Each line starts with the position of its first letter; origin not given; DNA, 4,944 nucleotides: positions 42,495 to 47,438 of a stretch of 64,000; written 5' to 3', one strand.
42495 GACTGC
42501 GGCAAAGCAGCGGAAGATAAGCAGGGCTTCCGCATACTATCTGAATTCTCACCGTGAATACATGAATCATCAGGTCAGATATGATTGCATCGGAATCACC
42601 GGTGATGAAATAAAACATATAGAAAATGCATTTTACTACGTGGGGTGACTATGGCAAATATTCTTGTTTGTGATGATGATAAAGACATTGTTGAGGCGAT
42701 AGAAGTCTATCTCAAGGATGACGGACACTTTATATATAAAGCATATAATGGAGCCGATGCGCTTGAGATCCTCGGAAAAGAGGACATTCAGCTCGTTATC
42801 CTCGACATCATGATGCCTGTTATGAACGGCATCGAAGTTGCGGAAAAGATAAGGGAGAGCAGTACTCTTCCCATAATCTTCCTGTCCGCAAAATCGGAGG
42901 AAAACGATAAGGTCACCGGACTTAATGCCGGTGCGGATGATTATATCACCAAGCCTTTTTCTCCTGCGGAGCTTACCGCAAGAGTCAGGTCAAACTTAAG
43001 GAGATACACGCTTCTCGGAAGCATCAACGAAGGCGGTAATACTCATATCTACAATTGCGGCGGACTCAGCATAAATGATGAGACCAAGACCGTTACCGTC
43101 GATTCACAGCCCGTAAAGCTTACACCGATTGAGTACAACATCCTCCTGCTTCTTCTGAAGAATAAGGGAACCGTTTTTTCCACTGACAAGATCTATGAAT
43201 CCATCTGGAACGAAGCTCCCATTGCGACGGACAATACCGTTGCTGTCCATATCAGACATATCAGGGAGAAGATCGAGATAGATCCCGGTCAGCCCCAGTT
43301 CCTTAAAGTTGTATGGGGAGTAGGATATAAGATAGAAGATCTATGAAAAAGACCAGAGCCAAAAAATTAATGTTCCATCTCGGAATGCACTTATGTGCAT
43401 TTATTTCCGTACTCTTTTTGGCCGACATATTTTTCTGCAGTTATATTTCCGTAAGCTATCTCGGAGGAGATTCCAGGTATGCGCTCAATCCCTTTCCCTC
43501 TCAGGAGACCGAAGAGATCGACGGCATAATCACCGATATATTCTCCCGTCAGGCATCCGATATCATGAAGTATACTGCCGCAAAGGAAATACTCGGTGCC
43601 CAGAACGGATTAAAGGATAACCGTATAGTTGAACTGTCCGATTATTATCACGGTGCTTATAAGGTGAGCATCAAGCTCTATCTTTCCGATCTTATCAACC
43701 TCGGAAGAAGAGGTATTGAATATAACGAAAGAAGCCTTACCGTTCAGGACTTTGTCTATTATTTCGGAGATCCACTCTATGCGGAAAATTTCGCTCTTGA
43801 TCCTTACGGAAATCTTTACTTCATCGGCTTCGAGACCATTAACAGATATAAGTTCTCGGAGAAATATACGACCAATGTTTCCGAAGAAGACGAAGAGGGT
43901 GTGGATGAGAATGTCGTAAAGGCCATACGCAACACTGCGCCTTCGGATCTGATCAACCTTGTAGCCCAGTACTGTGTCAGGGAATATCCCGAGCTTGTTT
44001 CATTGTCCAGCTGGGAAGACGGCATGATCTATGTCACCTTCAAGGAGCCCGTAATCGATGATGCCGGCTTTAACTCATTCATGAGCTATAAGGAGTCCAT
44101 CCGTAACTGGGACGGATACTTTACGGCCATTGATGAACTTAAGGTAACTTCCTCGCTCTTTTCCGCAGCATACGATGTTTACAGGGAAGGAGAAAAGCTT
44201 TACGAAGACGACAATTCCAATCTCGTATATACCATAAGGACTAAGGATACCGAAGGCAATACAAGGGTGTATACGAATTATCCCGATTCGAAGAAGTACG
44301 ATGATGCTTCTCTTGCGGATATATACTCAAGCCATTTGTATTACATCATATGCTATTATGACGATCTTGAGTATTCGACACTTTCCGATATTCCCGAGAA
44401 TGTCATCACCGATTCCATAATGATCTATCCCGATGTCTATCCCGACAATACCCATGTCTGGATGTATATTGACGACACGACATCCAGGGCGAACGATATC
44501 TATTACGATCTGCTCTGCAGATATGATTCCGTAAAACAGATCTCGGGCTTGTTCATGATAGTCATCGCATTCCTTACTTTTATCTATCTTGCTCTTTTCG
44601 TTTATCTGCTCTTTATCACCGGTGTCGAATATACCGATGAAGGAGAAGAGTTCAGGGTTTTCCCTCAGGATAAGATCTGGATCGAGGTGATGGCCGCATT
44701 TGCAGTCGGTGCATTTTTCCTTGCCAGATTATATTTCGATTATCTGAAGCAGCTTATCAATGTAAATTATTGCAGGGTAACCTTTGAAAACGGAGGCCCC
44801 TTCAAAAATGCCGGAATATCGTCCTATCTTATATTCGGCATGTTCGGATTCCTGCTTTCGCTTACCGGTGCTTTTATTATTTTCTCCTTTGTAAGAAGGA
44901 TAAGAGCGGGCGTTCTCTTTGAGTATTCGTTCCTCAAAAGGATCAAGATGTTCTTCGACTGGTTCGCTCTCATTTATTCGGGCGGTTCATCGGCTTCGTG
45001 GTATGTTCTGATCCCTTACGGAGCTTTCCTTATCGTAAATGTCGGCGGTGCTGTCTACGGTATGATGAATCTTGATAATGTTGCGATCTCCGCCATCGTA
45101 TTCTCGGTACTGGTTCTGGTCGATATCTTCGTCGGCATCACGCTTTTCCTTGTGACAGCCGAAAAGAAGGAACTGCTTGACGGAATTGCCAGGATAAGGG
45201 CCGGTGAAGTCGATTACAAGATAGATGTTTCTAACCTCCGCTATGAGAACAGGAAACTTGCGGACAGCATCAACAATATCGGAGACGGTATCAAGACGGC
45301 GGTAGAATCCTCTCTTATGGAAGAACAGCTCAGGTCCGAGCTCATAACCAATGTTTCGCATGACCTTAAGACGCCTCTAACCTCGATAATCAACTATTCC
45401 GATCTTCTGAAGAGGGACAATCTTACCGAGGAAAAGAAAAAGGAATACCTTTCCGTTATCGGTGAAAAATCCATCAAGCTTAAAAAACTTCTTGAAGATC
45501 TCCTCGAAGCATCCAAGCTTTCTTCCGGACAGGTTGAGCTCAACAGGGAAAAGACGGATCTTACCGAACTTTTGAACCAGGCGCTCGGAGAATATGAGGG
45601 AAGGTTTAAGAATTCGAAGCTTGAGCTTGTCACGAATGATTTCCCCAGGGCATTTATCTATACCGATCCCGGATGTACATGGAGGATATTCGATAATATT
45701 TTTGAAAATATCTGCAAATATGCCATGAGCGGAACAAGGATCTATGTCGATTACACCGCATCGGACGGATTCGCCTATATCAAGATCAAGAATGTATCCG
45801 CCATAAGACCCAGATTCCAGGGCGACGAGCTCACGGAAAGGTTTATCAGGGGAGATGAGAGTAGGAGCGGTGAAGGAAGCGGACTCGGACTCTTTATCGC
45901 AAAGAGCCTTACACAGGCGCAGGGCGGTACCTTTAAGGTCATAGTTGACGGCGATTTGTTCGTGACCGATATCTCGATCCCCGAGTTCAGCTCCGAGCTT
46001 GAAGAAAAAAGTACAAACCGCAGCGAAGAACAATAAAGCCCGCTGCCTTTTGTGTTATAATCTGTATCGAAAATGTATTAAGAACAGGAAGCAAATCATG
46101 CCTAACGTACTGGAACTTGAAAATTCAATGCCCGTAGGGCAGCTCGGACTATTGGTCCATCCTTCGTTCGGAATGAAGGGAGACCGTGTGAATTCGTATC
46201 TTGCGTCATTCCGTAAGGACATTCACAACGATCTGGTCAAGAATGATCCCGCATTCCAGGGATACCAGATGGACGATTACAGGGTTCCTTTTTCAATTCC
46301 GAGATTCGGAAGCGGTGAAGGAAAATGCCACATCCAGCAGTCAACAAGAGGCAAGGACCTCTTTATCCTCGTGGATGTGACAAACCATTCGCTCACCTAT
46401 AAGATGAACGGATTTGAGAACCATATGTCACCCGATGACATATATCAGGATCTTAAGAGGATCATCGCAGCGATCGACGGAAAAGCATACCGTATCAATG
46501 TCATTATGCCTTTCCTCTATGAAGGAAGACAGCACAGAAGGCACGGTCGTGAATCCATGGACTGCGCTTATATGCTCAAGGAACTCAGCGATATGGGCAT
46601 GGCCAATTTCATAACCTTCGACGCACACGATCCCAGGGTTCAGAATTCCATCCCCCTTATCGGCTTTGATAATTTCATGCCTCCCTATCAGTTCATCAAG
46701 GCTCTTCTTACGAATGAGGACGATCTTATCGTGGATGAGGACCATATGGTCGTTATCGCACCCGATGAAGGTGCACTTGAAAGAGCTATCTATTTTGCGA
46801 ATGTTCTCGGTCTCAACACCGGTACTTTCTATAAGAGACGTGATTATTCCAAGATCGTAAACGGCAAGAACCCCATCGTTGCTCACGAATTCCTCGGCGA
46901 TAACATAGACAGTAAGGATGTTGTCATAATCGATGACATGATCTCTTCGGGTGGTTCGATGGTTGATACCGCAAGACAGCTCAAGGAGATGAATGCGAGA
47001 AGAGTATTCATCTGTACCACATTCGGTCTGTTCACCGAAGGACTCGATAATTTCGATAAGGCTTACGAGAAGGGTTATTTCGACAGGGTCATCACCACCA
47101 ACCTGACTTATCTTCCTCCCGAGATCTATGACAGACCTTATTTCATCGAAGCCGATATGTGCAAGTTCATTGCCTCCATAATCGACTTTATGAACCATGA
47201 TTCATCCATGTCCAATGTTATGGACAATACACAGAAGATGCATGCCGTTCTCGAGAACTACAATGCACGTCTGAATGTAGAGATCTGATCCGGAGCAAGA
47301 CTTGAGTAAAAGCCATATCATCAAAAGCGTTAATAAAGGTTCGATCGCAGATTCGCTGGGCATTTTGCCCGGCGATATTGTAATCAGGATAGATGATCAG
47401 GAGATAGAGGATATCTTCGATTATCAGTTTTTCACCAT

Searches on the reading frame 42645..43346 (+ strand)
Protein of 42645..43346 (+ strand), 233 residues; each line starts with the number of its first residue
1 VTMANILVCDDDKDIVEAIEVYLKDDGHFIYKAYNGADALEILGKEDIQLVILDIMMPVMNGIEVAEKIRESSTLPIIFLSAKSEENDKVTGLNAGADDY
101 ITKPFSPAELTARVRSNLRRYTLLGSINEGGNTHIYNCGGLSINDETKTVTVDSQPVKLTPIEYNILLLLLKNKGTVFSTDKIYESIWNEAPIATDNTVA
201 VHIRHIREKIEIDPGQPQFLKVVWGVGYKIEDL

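Call 12: search_protein_families(library=pfam, proteins=[window:42645-43346:+], max_evalue=0.00001)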
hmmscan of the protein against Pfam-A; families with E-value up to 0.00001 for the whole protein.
window:42645-43346:+ (233 aa): 2 families
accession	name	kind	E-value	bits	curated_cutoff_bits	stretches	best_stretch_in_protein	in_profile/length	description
PF00072.30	Response_reg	-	1.4e-31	109.4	30.2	1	6-115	1-111/111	Response regulator receiver domain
PF00486.34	Trans_reg_C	-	3.1e-23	82.1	26.2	1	155-229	2-76/77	Transcriptional regulatory protein, C terminal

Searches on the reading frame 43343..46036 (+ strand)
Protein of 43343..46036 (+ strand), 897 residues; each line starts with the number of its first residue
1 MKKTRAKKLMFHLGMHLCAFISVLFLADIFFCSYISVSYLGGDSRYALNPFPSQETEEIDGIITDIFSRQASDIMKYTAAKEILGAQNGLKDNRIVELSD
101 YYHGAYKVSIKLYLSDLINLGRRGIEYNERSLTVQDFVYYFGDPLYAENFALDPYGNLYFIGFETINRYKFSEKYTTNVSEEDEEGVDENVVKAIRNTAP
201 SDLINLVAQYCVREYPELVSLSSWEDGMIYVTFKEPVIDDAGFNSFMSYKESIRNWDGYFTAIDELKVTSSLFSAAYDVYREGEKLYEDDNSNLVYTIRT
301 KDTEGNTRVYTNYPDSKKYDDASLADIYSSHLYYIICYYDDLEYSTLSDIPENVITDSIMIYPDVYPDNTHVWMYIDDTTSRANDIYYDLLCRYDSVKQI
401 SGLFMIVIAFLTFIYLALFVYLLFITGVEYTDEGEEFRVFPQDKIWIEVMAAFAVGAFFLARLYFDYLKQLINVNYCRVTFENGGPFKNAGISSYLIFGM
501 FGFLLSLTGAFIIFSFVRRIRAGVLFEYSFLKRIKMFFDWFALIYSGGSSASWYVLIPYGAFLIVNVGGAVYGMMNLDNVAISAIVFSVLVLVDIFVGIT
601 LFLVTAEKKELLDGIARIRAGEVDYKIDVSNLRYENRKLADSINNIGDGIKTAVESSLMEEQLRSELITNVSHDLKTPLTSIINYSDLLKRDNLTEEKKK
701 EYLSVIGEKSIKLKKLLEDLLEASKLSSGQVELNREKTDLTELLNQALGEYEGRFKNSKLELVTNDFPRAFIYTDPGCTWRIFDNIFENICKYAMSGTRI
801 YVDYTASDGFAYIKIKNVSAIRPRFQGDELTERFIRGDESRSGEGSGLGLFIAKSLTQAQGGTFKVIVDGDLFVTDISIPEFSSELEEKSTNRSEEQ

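Call 12: search_protein_families(library=pfam, proteins=[window:43343-46036:+], max_evalue=0.00001)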
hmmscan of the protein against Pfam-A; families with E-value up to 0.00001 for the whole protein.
window:43343-46036:+ (897 aa): 2 families
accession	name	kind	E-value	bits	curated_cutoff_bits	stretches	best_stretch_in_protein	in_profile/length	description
PF00512.31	HisKA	-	3.1e-16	59.6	26.9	1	664-729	2-66/66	His Kinase A (phospho-acceptor) domain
PF02518.31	HATPase_c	-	2.9e-08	34.6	26.4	1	781-866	8-93/111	Histidine kinase-, DNA gyrase B-, and HSP90-like ATPase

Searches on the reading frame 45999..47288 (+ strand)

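Call 12: search_protein_families(library=pfam, proteins=[window:45999-47288:+], max_evalue=0.00001)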
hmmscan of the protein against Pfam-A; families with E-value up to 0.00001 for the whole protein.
window:45999-47288:+ (429 aa): 3 families
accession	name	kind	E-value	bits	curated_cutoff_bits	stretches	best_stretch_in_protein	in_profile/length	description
PF13793.12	Pribosyltran_N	-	4.1e-14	52.9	25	1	96-200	25-117/117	N-terminal domain of ribose phosphate pyrophosphokinase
PF00156.33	Pribosyltran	-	4.2e-11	42.8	26.3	1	243-342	25-124/158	Phosphoribosyl transferase domain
PF14572.12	Pribosyl_synth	-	2.5e-07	31.2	27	1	300-407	79-182/184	Phosphoribosyl synthetase-associated domain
